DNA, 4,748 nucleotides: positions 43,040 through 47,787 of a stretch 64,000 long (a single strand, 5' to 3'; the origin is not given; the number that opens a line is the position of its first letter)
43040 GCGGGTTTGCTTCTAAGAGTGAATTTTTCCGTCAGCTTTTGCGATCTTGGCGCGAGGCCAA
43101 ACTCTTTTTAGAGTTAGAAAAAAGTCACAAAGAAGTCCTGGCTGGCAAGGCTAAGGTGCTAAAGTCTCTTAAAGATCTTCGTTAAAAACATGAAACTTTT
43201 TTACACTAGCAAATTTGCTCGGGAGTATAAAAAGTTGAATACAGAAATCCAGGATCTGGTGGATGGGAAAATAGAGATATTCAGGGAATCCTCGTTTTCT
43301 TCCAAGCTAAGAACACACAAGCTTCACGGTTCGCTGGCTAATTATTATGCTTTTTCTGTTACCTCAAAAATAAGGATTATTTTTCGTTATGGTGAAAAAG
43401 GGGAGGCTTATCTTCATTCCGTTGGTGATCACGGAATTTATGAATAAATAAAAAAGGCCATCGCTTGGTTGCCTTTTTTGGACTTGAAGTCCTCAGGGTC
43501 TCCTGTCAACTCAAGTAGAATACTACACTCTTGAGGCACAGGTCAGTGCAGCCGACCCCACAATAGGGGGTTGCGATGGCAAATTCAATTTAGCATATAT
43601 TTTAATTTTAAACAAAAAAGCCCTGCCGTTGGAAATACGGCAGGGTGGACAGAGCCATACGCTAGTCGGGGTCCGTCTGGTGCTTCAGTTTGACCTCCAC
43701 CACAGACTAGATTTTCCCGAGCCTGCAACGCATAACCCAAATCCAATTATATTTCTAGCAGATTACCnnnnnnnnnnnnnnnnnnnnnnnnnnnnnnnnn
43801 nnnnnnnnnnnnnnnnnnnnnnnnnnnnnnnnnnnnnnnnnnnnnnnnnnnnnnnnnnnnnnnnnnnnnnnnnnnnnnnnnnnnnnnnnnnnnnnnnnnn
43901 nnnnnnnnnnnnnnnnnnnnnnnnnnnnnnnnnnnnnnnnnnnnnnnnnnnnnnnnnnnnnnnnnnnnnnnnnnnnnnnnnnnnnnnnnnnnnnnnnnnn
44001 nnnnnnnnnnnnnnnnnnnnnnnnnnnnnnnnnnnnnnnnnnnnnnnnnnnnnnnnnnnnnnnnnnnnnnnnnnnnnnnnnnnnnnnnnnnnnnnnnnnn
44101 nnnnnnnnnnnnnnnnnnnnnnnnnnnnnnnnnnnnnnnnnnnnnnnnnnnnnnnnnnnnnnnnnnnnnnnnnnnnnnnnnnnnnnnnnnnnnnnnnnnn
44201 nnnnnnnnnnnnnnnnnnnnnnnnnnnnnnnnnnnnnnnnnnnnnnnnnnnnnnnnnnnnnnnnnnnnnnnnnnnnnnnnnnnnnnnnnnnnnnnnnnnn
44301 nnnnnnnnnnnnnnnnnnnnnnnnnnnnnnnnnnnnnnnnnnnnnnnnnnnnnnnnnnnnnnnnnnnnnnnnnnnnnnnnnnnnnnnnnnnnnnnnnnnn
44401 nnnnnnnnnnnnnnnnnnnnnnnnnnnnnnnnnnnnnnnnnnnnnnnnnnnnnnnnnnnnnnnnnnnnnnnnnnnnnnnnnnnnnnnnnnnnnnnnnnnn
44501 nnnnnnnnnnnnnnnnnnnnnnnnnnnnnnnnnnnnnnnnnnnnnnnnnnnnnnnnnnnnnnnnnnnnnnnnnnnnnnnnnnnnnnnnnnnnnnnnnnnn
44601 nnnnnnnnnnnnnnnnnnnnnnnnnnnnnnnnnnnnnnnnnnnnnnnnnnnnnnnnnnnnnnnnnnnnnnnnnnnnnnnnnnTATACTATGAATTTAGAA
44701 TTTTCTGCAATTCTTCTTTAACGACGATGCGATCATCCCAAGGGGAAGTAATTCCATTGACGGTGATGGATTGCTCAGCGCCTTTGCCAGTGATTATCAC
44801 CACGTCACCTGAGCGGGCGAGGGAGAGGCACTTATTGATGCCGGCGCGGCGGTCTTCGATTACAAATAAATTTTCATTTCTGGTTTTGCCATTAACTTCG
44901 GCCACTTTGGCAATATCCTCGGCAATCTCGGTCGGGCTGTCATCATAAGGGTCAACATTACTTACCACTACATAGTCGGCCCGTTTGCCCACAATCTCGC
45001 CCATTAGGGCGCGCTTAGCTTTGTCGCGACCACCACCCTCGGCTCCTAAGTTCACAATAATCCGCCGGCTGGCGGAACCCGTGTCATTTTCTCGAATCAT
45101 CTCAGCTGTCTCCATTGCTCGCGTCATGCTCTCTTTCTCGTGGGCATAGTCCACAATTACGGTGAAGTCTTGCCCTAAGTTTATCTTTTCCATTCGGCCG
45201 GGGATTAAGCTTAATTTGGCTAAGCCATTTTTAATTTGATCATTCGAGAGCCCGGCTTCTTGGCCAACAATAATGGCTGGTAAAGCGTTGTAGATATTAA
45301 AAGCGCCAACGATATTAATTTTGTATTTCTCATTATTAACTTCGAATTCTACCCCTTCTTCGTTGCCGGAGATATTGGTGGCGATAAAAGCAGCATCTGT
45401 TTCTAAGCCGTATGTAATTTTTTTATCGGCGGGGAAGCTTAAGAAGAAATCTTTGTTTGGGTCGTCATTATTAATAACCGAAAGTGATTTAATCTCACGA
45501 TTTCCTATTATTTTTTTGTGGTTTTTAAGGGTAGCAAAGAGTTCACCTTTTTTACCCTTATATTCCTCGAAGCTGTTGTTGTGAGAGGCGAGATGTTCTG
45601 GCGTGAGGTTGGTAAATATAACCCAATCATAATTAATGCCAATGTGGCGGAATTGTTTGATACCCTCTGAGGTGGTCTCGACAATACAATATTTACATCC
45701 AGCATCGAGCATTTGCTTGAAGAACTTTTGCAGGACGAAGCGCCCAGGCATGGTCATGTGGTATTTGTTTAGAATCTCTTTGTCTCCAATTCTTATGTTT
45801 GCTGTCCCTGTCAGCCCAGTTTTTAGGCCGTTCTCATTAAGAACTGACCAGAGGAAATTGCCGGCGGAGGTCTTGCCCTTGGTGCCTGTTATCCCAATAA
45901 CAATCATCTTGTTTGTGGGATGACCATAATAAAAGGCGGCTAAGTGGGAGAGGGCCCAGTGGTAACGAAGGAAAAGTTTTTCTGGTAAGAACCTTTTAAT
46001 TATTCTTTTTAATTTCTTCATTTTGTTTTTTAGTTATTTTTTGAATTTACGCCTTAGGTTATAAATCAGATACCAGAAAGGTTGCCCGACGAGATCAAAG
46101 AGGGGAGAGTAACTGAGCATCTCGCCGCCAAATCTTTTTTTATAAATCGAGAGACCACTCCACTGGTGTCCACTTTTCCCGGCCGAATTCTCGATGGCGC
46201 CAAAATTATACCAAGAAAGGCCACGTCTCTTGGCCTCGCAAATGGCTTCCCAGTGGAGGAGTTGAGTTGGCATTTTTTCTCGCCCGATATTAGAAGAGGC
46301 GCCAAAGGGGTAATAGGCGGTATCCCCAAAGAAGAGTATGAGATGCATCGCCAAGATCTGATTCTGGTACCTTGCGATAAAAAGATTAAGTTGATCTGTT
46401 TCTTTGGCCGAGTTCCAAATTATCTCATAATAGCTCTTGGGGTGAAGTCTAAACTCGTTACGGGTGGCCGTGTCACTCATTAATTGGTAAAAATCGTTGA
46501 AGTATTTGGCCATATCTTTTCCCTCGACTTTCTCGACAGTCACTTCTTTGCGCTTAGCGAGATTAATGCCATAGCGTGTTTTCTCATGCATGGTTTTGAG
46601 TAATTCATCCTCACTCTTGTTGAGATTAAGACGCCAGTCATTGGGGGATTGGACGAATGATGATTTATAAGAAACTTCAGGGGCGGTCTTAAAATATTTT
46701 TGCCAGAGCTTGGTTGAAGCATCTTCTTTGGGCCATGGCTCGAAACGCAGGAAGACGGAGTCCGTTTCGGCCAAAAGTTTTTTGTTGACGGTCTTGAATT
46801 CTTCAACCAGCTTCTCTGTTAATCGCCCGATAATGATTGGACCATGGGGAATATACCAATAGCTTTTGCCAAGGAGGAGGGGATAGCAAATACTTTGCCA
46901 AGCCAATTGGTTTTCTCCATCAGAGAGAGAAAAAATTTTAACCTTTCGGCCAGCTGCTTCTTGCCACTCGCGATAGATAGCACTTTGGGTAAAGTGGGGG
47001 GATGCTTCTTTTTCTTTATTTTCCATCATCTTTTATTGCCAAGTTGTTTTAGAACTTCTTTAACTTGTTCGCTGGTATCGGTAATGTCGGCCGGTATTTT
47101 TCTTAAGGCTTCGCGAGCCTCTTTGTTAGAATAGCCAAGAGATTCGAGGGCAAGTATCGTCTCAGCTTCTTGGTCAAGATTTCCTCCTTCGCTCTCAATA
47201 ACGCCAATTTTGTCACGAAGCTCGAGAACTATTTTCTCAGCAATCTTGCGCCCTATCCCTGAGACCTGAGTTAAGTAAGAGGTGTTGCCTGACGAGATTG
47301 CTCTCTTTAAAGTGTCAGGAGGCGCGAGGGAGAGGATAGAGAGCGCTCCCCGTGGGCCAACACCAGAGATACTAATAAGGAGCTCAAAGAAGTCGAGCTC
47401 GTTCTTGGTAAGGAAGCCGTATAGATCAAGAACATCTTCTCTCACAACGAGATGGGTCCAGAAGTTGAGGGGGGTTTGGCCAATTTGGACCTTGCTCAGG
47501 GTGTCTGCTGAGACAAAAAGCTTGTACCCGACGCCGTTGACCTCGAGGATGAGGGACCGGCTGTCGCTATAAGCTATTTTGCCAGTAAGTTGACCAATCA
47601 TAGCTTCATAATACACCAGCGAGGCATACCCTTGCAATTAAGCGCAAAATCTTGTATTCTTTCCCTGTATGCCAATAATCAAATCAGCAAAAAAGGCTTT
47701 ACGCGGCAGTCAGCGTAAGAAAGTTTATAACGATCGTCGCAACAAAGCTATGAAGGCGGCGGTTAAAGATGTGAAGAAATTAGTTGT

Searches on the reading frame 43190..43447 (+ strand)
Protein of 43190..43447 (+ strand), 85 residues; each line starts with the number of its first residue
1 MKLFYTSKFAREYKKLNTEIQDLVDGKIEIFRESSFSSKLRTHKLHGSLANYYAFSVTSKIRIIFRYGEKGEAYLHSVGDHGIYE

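Call 77: search_protein_families(library=pfam, proteins=[window:43190-43447:+], max_evalue=0.01)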
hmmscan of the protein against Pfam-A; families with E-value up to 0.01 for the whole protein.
window:43190-43447:+ (85 aa): 1 family
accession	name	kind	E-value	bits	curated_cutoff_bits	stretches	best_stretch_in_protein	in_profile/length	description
PF15738.11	YafQ_toxin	-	5.6e-05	23.8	30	1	2-81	2-83/88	Bacterial toxin of type II toxin-antitoxin system, YafQ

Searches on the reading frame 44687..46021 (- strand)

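Call 77: search_protein_families(library=pfam, proteins=[window:44687-46021:-], max_evalue=0.01)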
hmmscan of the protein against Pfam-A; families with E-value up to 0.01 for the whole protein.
window:44687-46021:- (444 aa): 2 families
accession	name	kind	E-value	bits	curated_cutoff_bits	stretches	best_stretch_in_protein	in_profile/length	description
PF08245.18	Mur_ligase_M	-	4.2e-36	125.2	24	1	44-252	1-199/200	Mur ligase middle domain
PF02875.26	Mur_ligase_C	-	1.6e-21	77.9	28.4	1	275-414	1-127/127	Mur ligase, glutamate ligase domain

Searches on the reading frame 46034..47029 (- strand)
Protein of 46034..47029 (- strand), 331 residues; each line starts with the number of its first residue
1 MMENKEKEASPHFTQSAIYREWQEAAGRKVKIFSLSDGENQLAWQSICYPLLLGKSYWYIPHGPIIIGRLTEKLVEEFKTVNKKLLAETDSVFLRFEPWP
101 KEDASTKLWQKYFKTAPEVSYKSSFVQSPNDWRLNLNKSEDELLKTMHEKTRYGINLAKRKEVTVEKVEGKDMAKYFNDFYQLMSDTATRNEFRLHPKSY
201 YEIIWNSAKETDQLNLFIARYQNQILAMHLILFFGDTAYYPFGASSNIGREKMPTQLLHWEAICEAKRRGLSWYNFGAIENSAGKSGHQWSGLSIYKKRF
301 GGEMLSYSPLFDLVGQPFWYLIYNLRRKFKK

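Call 77: search_protein_families(library=pfam, proteins=[window:46034-47029:-], max_evalue=0.01)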
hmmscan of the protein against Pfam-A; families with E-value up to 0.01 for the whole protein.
window:46034-47029:- (331 aa): 2 families
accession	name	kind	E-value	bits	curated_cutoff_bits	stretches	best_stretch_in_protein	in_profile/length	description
PF02388.22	FemAB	-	1.7e-33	116.5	24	2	9-204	14-223/406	FemAB family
PF13480.13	Acetyltransf_6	-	3.4e-15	56.9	22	1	154-279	10-137/143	Acetyltransferase (GNAT) domain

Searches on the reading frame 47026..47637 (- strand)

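Call 77: search_protein_families(library=pfam, proteins=[window:47026-47637:-], max_evalue=0.01)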
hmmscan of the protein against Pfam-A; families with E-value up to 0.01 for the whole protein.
window:47026-47637:- (203 aa): 7 families
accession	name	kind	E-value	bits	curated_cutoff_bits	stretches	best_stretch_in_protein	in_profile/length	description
PF01330.27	RuvA_N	-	2.1e-19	69.8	23.6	1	13-74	1-61/61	RuvA N terminal domain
PF14520.12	HHH_5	-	4.4e-15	56.3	27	1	84-142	1-57/57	Helix-hairpin-helix domain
PF07499.19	RuvA_C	-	3.9e-09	37.3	24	1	157-199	3-46/47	RuvA, C-terminal domain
PF00633.29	HHH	-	3.6e-05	23.8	24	0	122-137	13-28/30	Helix-hairpin-helix motif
PF12836.13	HHH_3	-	0.00052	20.5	27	0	120-147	14-40/65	Helix-hairpin-helix motif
PF12826.13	HHH_2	-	0.0033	18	27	0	114-137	29-52/64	Helix-hairpin-helix motif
PF14716.13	HHH_8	-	0.0061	17.3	30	0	115-138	45-66/73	Helix-hairpin-helix domain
